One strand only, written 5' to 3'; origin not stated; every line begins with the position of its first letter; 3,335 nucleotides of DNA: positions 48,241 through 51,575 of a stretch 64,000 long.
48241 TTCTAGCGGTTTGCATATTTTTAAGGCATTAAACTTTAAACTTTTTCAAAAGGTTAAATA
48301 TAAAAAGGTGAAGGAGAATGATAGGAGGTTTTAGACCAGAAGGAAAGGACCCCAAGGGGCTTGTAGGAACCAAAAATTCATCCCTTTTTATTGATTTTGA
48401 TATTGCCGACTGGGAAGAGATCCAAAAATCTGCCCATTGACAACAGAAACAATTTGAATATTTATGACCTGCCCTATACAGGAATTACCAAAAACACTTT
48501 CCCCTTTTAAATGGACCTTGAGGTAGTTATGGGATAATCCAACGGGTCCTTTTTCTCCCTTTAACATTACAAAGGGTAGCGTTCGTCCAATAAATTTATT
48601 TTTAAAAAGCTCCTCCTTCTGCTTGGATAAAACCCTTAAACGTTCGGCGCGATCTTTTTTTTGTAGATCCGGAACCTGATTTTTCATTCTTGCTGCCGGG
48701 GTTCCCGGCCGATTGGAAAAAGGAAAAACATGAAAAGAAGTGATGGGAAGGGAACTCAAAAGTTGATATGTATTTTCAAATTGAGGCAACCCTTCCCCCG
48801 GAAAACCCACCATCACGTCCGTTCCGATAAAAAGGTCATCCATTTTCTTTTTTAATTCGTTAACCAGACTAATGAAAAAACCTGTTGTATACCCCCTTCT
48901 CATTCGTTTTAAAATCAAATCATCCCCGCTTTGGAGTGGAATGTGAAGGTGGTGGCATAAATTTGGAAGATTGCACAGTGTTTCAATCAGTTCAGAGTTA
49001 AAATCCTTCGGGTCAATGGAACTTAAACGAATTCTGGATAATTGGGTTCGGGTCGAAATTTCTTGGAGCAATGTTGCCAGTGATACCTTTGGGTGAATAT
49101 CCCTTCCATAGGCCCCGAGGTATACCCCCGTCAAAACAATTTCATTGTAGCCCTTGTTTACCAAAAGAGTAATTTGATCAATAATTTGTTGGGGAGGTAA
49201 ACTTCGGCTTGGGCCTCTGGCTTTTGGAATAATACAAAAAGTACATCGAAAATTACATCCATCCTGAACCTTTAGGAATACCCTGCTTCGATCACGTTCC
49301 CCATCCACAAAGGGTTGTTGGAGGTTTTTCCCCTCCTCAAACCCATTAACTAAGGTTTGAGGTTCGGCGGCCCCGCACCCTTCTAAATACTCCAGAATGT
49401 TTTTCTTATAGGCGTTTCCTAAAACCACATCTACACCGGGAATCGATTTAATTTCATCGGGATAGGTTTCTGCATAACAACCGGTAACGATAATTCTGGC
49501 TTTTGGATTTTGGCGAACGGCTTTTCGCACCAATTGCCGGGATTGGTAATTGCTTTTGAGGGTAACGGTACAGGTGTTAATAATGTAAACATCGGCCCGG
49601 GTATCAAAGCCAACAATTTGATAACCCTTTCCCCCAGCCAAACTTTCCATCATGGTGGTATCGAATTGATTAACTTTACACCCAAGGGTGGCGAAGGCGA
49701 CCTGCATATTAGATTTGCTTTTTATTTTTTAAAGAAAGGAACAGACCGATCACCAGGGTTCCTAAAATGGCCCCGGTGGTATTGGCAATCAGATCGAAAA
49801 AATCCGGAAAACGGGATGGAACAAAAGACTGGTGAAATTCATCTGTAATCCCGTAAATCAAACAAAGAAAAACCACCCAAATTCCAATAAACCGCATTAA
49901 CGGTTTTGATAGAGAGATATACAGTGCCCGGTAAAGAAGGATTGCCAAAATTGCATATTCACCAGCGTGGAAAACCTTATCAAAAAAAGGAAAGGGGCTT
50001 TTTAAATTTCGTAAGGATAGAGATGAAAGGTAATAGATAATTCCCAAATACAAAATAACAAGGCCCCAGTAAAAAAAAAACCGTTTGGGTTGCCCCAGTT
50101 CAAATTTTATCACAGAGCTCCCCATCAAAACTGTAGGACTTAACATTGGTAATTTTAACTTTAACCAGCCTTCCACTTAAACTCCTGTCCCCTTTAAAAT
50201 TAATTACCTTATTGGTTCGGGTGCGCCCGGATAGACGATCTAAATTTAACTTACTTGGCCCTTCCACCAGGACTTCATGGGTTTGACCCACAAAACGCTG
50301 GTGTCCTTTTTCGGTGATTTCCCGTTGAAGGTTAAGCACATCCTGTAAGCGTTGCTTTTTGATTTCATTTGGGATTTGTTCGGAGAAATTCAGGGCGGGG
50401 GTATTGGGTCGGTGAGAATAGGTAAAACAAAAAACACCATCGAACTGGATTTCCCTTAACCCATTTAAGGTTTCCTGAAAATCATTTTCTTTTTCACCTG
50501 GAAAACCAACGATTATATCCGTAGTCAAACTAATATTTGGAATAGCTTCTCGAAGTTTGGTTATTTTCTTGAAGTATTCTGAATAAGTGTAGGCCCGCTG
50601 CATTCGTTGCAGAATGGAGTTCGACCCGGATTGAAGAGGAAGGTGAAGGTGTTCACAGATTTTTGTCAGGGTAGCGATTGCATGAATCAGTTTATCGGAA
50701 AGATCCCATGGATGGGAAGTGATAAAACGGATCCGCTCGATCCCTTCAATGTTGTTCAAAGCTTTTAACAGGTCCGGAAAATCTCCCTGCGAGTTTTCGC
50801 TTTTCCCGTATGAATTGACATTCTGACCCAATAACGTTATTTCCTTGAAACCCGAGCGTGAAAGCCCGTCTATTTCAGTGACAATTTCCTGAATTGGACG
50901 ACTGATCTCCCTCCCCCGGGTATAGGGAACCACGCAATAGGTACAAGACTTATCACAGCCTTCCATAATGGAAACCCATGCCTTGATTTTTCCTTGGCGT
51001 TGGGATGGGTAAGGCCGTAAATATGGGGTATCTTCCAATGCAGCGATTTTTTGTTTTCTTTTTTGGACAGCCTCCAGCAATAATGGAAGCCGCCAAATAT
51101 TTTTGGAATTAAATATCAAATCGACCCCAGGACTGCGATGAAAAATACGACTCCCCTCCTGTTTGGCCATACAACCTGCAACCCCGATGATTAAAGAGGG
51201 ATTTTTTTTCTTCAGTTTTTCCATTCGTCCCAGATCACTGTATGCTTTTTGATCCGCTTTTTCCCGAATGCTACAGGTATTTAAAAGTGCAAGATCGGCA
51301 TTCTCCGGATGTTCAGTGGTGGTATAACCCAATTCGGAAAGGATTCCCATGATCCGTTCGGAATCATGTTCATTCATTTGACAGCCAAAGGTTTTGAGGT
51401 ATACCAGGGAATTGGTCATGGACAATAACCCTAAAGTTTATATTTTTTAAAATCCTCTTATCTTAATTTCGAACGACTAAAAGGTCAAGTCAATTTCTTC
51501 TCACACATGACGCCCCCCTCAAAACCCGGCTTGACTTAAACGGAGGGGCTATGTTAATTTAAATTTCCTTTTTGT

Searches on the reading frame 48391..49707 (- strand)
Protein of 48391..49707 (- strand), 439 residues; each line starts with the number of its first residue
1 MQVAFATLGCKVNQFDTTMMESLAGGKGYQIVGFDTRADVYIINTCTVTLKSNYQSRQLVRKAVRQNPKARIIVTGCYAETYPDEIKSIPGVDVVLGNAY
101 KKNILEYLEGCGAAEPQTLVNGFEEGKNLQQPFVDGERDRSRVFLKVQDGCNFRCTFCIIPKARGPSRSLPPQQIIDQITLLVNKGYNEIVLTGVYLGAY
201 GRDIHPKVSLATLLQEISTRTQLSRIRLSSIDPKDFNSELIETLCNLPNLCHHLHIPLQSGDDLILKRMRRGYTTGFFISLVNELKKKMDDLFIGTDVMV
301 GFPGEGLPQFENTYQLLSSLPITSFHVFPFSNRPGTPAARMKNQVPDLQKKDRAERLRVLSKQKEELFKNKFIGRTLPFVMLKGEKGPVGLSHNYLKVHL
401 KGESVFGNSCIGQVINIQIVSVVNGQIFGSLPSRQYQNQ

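Call 42: search_protein_families(library=pfam, proteins=[window:48391-49707:-], max_evalue=0.00001)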
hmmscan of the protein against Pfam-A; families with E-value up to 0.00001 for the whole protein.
window:48391-49707:- (439 aa): 2 families
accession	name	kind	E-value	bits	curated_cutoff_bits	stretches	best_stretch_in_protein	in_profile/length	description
PF00919.26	UPF0004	-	8.2e-26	90.3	27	1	3-97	2-98/98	Uncharacterized protein family UPF0004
PF04055.27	Radical_SAM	-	1.6e-25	90.7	29.5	1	146-317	2-166/166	Radical SAM superfamily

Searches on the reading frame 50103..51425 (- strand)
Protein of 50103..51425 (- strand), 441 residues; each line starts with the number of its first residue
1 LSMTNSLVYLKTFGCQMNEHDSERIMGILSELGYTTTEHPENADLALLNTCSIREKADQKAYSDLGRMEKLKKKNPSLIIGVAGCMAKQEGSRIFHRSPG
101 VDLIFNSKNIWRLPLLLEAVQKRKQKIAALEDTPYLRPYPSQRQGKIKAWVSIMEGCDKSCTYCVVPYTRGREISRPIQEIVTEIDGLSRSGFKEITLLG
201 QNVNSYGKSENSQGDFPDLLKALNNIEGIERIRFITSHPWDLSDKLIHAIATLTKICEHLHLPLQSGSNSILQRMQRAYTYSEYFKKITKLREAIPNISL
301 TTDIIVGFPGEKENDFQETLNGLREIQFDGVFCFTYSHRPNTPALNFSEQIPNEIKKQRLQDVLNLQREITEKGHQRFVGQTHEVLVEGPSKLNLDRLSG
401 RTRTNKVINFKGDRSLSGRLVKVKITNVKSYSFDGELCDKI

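Call 42: search_protein_families(library=pfam, proteins=[window:50103-51425:-], max_evalue=0.00001)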
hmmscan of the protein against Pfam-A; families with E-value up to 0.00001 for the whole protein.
window:50103-51425:- (441 aa): 3 families
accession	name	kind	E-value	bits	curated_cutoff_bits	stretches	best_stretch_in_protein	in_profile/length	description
PF00919.26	UPF0004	-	4.6e-32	110.4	27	1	8-105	2-97/98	Uncharacterized protein family UPF0004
PF04055.27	Radical_SAM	-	1e-27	97.8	29.5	1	151-321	1-164/166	Radical SAM superfamily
PF01938.26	TRAM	-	2.5e-12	46.9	21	1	376-437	1-60/61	TRAM domain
